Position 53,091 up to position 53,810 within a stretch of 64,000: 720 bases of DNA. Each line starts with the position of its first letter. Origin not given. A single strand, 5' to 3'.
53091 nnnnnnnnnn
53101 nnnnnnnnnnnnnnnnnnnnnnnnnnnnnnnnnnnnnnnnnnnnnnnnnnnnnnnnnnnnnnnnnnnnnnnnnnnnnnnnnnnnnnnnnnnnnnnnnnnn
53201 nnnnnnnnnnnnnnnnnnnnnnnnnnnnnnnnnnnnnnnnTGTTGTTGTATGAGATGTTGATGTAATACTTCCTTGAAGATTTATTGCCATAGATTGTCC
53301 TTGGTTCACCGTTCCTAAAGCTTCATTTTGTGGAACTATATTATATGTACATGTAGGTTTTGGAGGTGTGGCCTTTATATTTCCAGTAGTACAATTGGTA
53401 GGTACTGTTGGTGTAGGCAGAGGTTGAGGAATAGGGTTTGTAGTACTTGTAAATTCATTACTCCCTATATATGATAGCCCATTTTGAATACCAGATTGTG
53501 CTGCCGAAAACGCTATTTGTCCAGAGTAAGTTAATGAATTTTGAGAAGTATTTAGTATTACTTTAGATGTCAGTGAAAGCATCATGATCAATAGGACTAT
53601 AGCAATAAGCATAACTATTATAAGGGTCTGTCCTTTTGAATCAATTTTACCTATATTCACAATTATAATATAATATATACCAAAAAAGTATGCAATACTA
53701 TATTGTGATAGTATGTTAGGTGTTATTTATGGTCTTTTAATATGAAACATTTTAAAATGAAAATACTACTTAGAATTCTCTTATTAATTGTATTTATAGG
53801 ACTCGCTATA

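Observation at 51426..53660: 744-aa Kelch-repeat surface protein with a pilin-like N-terminus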

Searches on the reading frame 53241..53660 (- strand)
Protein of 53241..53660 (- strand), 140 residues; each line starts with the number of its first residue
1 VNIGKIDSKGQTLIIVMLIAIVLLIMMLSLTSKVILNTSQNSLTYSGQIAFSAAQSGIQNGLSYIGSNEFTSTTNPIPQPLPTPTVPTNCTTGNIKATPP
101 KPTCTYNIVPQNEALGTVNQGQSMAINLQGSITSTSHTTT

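Call 17: search_protein_families(library=pfam, proteins=[window:53241-53660:-], max_evalue=10)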
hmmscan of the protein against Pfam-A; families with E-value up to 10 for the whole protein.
window:53241-53660:- (140 aa): 2 families
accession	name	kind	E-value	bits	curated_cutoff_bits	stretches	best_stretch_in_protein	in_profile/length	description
PF02990.21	EMP70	-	0.084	11.9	27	1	7-89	326-407/517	Endomembrane protein 70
PF07219.19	HemY_N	-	0.13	12.8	31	1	13-69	18-74/107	HemY protein N-terminus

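Call 18: find_homologous_proteins(query=window:53241-53660:-, max_evalue=0.01)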
Query window:53241-53660:-: 16 candidates shared short words with the query, none scored E <= 0.01.

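Call 27: search_protein_representatives(alignment_id=A2)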
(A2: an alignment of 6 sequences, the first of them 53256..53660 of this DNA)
Query: 6 sequences, 132 profile positions. Proteins with E-value up to 0.001 (for the whole library): 150; up to 1e-10: 7; up to 1e-30: 2. The best 150 are listed.
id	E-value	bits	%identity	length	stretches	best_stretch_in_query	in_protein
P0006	1.1e-59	216.1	-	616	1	1-130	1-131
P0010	4.1e-59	214.2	-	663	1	1-132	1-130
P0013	3.0e-25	104.6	-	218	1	6-124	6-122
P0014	4.5e-20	87.9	-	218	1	1-125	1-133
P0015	1.2e-18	83.2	-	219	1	1-123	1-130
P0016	8.9e-18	80.4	-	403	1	5-127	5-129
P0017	1.5e-12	63.5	-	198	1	1-107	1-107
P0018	2.2e-07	46.8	-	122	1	6-77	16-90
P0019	7.6e-07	45.1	-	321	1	1-129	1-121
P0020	7.8e-07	45.0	-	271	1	9-124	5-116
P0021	1.1e-06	44.6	-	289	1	5-81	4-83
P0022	1.2e-06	44.5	-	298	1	6-75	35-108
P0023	1.4e-06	44.2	-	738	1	4-59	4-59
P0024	2.7e-06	43.3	-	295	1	7-65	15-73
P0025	2.7e-06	43.3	-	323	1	1-124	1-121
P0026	4.1e-06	42.7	-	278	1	9-126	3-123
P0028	6.1e-06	42.1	-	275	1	6-129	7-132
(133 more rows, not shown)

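Call 31: search_protein_families(library=pfam, alignment_id=A3, max_evalue=0.01)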
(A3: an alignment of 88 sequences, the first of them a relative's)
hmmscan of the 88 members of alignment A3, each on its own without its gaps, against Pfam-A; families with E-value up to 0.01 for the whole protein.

A. member 1, P0020 (271 aa): 1 family
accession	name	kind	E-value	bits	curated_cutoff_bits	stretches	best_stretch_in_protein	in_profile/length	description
PF14341.11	PilX_N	-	0.00025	21.4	25.5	1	5-55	1-51/51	PilX N-terminal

B. families by the number of members that match (of 88 scanned): 9 families
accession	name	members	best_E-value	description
PF14341.11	PilX_N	61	1e-07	PilX N-terminal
PF23981.1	DUF7305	4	9.7e-20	Domain of unknown function (DUF7305)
PF20597.4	pAdhesive_15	2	0.00016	Putative Ice-binding-like adhesive domain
PF04519.19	Bactofilin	1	3e-05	Polymer-forming cytoskeletal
PF05814.16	Ac76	1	0.00021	Orf76 (Ac76)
PF17073.10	SafA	1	0.0033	Two-component-system connector protein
PF11137.13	DUF2909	1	0.0042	Protein of unknown function (DUF2909)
PF13190.11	PDGLE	1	0.0046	PDGLE domain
PF16118.10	DUF4834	1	0.0085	Domain of unknown function (DUF4834)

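Call 35: find_encoding_contigs(protein=P0013, flank=10000, max_places=3)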
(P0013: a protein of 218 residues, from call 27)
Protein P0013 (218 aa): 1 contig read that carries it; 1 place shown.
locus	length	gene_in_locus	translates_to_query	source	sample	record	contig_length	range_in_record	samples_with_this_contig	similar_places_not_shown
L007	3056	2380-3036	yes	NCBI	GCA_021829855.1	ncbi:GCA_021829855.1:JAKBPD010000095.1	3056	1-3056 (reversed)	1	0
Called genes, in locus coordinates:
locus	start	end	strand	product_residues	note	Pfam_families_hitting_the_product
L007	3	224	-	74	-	?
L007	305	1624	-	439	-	PF06723:MreB_Mbl (faint), PF11104:PilM_2 (faint), PF14450:FtsA (weak), PF02491:SHS2_FTSA, PF14450:FtsA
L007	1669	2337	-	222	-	PF08478:POTRA_1 (weak)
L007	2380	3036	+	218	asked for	-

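Call 36: find_encoding_contigs(protein=P0014, flank=10000, max_places=2)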
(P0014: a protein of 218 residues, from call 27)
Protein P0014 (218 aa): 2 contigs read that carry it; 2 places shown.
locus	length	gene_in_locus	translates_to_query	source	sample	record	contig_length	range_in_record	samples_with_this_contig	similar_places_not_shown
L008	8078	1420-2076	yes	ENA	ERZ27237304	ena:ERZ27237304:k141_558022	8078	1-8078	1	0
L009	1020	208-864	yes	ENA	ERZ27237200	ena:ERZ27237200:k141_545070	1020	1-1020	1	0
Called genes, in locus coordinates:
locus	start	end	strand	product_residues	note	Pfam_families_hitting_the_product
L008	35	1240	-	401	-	PF11104:PilM_2 (faint), PF14450:FtsA, PF02491:SHS2_FTSA, PF06723:MreB_Mbl (weak), PF14450:FtsA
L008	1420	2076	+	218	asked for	-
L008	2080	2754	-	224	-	PF09335:VTT_dom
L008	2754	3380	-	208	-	PF01027:Bax1-I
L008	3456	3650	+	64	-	-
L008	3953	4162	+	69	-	PF01637:ATPase_2 (weak), PF13173:AAA_14 (weak)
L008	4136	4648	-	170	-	-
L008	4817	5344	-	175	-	-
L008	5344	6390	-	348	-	-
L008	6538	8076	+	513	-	?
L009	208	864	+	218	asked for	-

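Call 37: find_encoding_contigs(protein=P0016, flank=10000, max_places=2)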
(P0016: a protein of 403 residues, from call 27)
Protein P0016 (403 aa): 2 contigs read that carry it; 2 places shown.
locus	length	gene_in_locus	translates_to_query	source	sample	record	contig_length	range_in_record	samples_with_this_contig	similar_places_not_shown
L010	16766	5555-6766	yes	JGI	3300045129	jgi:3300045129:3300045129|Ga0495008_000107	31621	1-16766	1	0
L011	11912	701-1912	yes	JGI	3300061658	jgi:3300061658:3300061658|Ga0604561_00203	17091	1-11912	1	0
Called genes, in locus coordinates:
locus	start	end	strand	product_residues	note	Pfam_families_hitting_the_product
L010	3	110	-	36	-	?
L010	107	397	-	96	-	PF02686:GatC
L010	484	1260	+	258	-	PF13462:Thioredoxin_4, PF01323:DSBA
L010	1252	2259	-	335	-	-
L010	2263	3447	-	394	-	PF00091:Tubulin, PF12327:FtsZ_C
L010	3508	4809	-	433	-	PF11104:PilM_2 (faint), PF14450:FtsA, PF02491:SHS2_FTSA, PF14450:FtsA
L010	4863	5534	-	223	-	-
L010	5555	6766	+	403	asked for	-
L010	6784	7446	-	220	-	PF09335:VTT_dom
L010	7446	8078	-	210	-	PF01027:Bax1-I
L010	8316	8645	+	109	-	PF00581:Rhodanese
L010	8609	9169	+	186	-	PF22769:DCD, PF00692:dUTPase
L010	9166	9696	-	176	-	-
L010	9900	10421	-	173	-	-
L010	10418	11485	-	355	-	-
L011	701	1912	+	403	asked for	-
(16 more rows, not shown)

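Call 38: find_encoding_contigs(protein=P0025, flank=10000, max_places=2)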
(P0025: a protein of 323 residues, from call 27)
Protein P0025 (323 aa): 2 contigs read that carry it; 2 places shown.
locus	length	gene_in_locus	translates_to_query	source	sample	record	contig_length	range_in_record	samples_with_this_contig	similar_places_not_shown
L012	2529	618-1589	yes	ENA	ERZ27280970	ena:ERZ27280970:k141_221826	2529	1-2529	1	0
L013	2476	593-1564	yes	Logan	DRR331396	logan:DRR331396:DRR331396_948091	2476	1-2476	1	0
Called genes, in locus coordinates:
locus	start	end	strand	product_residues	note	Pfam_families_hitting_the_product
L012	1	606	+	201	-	?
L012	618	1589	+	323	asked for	-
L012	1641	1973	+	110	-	PF00072:Response_reg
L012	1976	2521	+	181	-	-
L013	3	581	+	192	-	?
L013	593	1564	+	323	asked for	-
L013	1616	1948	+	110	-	PF00072:Response_reg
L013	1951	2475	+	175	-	?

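Call 39: find_encoding_contigs(protein=P0020, flank=10000, max_places=2)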
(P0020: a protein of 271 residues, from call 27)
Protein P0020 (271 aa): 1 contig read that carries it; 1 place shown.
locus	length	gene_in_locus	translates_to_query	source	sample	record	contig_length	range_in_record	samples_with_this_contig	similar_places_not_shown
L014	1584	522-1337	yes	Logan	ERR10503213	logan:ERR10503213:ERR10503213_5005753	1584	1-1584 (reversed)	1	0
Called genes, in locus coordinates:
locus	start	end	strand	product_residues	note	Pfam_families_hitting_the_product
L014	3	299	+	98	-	?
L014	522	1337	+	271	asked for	-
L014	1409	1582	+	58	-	?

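Call 51: predict_structure(alignment_id=A4)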
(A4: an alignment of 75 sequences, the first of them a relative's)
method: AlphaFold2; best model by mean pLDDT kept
length: 218 residues; sequences in the alignment: 75
mean_pLDDT: 69.0   pTM: 0.41
mean pLDDT of the five models: 69.0, 67.7, 66.6, 65.3, 64.1
residues with pLDDT >= 90: 36; 70-90: 50; 50-70: 103; < 50: 29
segments of 3 or more residues with pLDDT < 50: 75-85, 94-98, 205-211
pLDDT, mean of each block of 10 residues (from residue 1): 68 95 97 91 90 88 78 50 49 49 59 75 68 68 69 65 65 64 68 63 48 48
secondary structure, 60 per line:
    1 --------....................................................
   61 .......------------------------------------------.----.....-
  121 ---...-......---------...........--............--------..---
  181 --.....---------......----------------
elements in order: H9-67 E115-119 E128-133 E143-153 E156-167 E183-187 E197-202

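Call 58: find_encoding_contigs(protein=P0019, flank=10000, max_places=2)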
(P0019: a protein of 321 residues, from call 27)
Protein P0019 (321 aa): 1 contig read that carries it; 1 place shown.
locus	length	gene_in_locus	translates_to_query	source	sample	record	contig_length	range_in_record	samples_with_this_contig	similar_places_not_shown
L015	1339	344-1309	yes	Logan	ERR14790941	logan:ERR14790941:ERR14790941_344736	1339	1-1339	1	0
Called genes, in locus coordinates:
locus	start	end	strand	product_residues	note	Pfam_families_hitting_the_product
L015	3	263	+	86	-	?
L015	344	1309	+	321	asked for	-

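Call 59: find_encoding_contigs(protein=P0028, flank=10000, max_places=2)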
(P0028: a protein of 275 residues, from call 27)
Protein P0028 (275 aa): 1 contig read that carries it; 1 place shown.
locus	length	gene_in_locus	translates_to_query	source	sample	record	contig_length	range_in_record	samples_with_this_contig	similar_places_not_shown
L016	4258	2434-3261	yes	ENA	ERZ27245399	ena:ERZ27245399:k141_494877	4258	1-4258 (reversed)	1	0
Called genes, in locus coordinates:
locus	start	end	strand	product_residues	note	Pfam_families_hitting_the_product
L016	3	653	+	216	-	?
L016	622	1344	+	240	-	PF07963:N_methyl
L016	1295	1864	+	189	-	PF07963:N_methyl (weak)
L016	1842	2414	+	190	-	PF07963:N_methyl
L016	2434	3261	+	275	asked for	-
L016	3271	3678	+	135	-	PF00072:Response_reg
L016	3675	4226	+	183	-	-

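Call 60: find_related_loci(query=A2, collection=genome_contigs, flank=10000)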
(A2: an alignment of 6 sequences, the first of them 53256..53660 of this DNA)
Query A2 (135 aa) in genome_contigs; peptide patterns used: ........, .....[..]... (x = any residue, [..] = any of these).
44 stretches matched a pattern; 3 encode a relative of the query (tblastn E <= 1e-3); 3 distinct loci.
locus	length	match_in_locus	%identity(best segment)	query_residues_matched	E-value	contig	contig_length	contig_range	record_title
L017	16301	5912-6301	92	1-130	1e-77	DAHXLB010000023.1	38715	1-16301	MAG TPA_asm: bacterium isolate clean1586 k141_323526, whole genome shotgun sequence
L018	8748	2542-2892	52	7-132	6e-31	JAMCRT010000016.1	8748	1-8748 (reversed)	MAG: Patescibacteria group bacterium isolate FK_Sedi_A_Bin.248 NODE_21928_length_8748_cov_3.57522, whole genome shotgun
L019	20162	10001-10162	35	10-63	9e-6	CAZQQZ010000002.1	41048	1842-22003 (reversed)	MAG TPA_asm: uncultured Candidatus Saccharibacteria bacterium isolate SRP118108_co3_458 genome assembly, contig: NODE_27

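Call 66: search_protein_families(library=pfam, proteins=[L019:1365-3122:+, L019:3126-4181:+, L019:4187-5395:+, L019:5958-6728:+, L019:9875-10768:+, L012:1976-2521:+], max_evalue=0.1)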
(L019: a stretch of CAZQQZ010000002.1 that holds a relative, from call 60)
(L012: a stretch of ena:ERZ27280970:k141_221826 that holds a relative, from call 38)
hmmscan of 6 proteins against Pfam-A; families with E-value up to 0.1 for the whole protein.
L019:1365-3122:+ (585 aa): 14 families
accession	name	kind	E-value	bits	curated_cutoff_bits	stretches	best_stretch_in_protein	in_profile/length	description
PF00437.27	T2SSE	-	2e-130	435.2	24.9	1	190-581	6-370/370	Type II/IV secretion system protein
PF05157.20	MshEN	-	5.4e-17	62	23.1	1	69-154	1-87/90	MshEN domain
PF13401.12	AAA_22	-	0.00021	22.1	27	1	326-363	4-46/130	AAA domain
PF12775.13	AAA_7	-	0.0039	17.2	25.8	1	321-359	27-65/181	P-loop containing dynein motor region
PF13191.12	AAA_16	-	0.011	16.6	32.6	1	328-354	25-51/167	AAA ATPase domain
PF25199.1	nSTAND_NTPase5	-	0.025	14.9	34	1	329-357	43-72/145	Novel STAND NTPase 5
PF13476.12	AAA_23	-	0.037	15.1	27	0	326-341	18-33/201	AAA domain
PF13173.12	AAA_14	-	0.046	14.2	27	0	328-371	3-47/129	AAA domain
PF20720.3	nSTAND3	-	0.049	13.8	27.2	0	323-366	13-56/155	Novel STAND NTPase 3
PF04851.21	ResIII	-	0.054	13.8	22.5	0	325-353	21-49/164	Type III restriction enzyme, res subunit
PF02492.25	cobW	-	0.054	13.5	20.7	0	329-360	2-34/180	CobW/HypB/UreG, nucleotide-binding domain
PF03215.21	Rad17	-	0.073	13.4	23.8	0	328-357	46-74/186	Rad17 P-loop domain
PF13238.12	AAA_18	-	0.074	13.9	29.4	0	330-352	1-22/128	AAA domain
PF02562.22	PhoH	-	0.077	12.9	27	0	322-364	15-57/205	PhoH-like protein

L019:3126-4181:+ (351 aa): 19 families
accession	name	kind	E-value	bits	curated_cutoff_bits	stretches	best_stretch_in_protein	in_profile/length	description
PF00437.27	T2SSE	-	4.4e-47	160.9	24.9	1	3-273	12-282/370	Type II/IV secretion system protein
PF13401.12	AAA_22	-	0.00034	21.4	27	1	123-158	5-41/130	AAA domain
PF13191.12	AAA_16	-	0.0004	21.4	32.6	1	124-160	25-58/167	AAA ATPase domain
PF01935.23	DUF87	-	0.00085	19.9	23.2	1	126-186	26-84/220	Helicase HerA, central domain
PF13555.12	AAA_29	-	0.0022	18.1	27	1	123-143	22-42/61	P-loop containing region of AAA domain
PF25199.1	nSTAND_NTPase5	-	0.0025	18.1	34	1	124-166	42-84/145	Novel STAND NTPase 5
PF20720.3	nSTAND3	-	0.0026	17.9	27.2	1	123-160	17-53/155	Novel STAND NTPase 3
PF13476.12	AAA_23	-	0.0034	18.5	27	1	121-143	17-39/201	AAA domain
PF01580.24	FtsK_SpoIIIE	-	0.0074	16.2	24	1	113-147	30-63/221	FtsK/SpoIIIE family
PF12775.13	AAA_7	-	0.012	15.5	25.8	1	123-153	33-63/181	P-loop containing dynein motor region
PF13245.12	AAA_19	-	0.015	15.9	25.1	1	121-153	9-41/134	AAA domain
PF13086.12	AAA_11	-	0.017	15.3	27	1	123-148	17-42/257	AAA domain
PF13604.12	AAA_30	-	0.018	15.2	27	1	117-208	12-100/191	AAA domain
PF03266.21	NTPase_1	-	0.021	15.1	23.9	0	126-150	2-26/168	NTPase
PF08281.18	Sigma70_r4_2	-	0.021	14.9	25.7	1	52-75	7-30/54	Sigma-70, region 4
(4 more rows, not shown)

L019:4187-5395:+ (402 aa): 3 families
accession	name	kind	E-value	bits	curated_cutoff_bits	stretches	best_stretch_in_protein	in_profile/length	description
PF00482.28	T2SSF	-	3e-65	218.3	25.2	2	69-192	1-125/125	Type II secretion system (T2SS), protein F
PF20176.3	DUF6541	-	0.031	13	29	1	152-239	307-391/646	Family of unknown function (DUF6541)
PF05767.17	Pox_A14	-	0.05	14.2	27.7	1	219-264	15-61/93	Poxvirus virion envelope protein A14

L019:5958-6728:+ (256 aa): 3 families
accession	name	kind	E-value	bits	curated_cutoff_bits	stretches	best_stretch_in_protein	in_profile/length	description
PF06750.18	A24_N_bact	-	2e-29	101.9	23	1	11-92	1-82/84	Bacterial Peptidase A24 N-terminal domain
PF01478.23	Peptidase_A24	-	5.4e-10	40.1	26.5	1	104-211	1-103/104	Type IV leader peptidase family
PF02892.21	zf-BED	-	0.00035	21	20.6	0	64-85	18-35/44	BED zinc finger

L019:9875-10768:+ (297 aa): 1 family
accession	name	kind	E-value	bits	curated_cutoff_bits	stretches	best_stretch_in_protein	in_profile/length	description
PF14341.11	PilX_N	-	0.0011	19.3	25.5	1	42-92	1-51/51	PilX N-terminal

L012:1976-2521:+ (181 aa): 3 families
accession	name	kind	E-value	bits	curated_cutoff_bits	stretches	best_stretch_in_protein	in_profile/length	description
PF06979.18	TMEM70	-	0.00013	22.4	22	1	16-97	46-122/157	TMEM70/TMEM186/TMEM223 protein family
PF10011.15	DUF2254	-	0.058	12.6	28.8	0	29-68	126-166/368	Predicted membrane protein (DUF2254)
PF21594.4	UBA_MELK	-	0.079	13.4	27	0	11-31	15-35/43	Maternal embryonic leucine zipper kinase, UBA domain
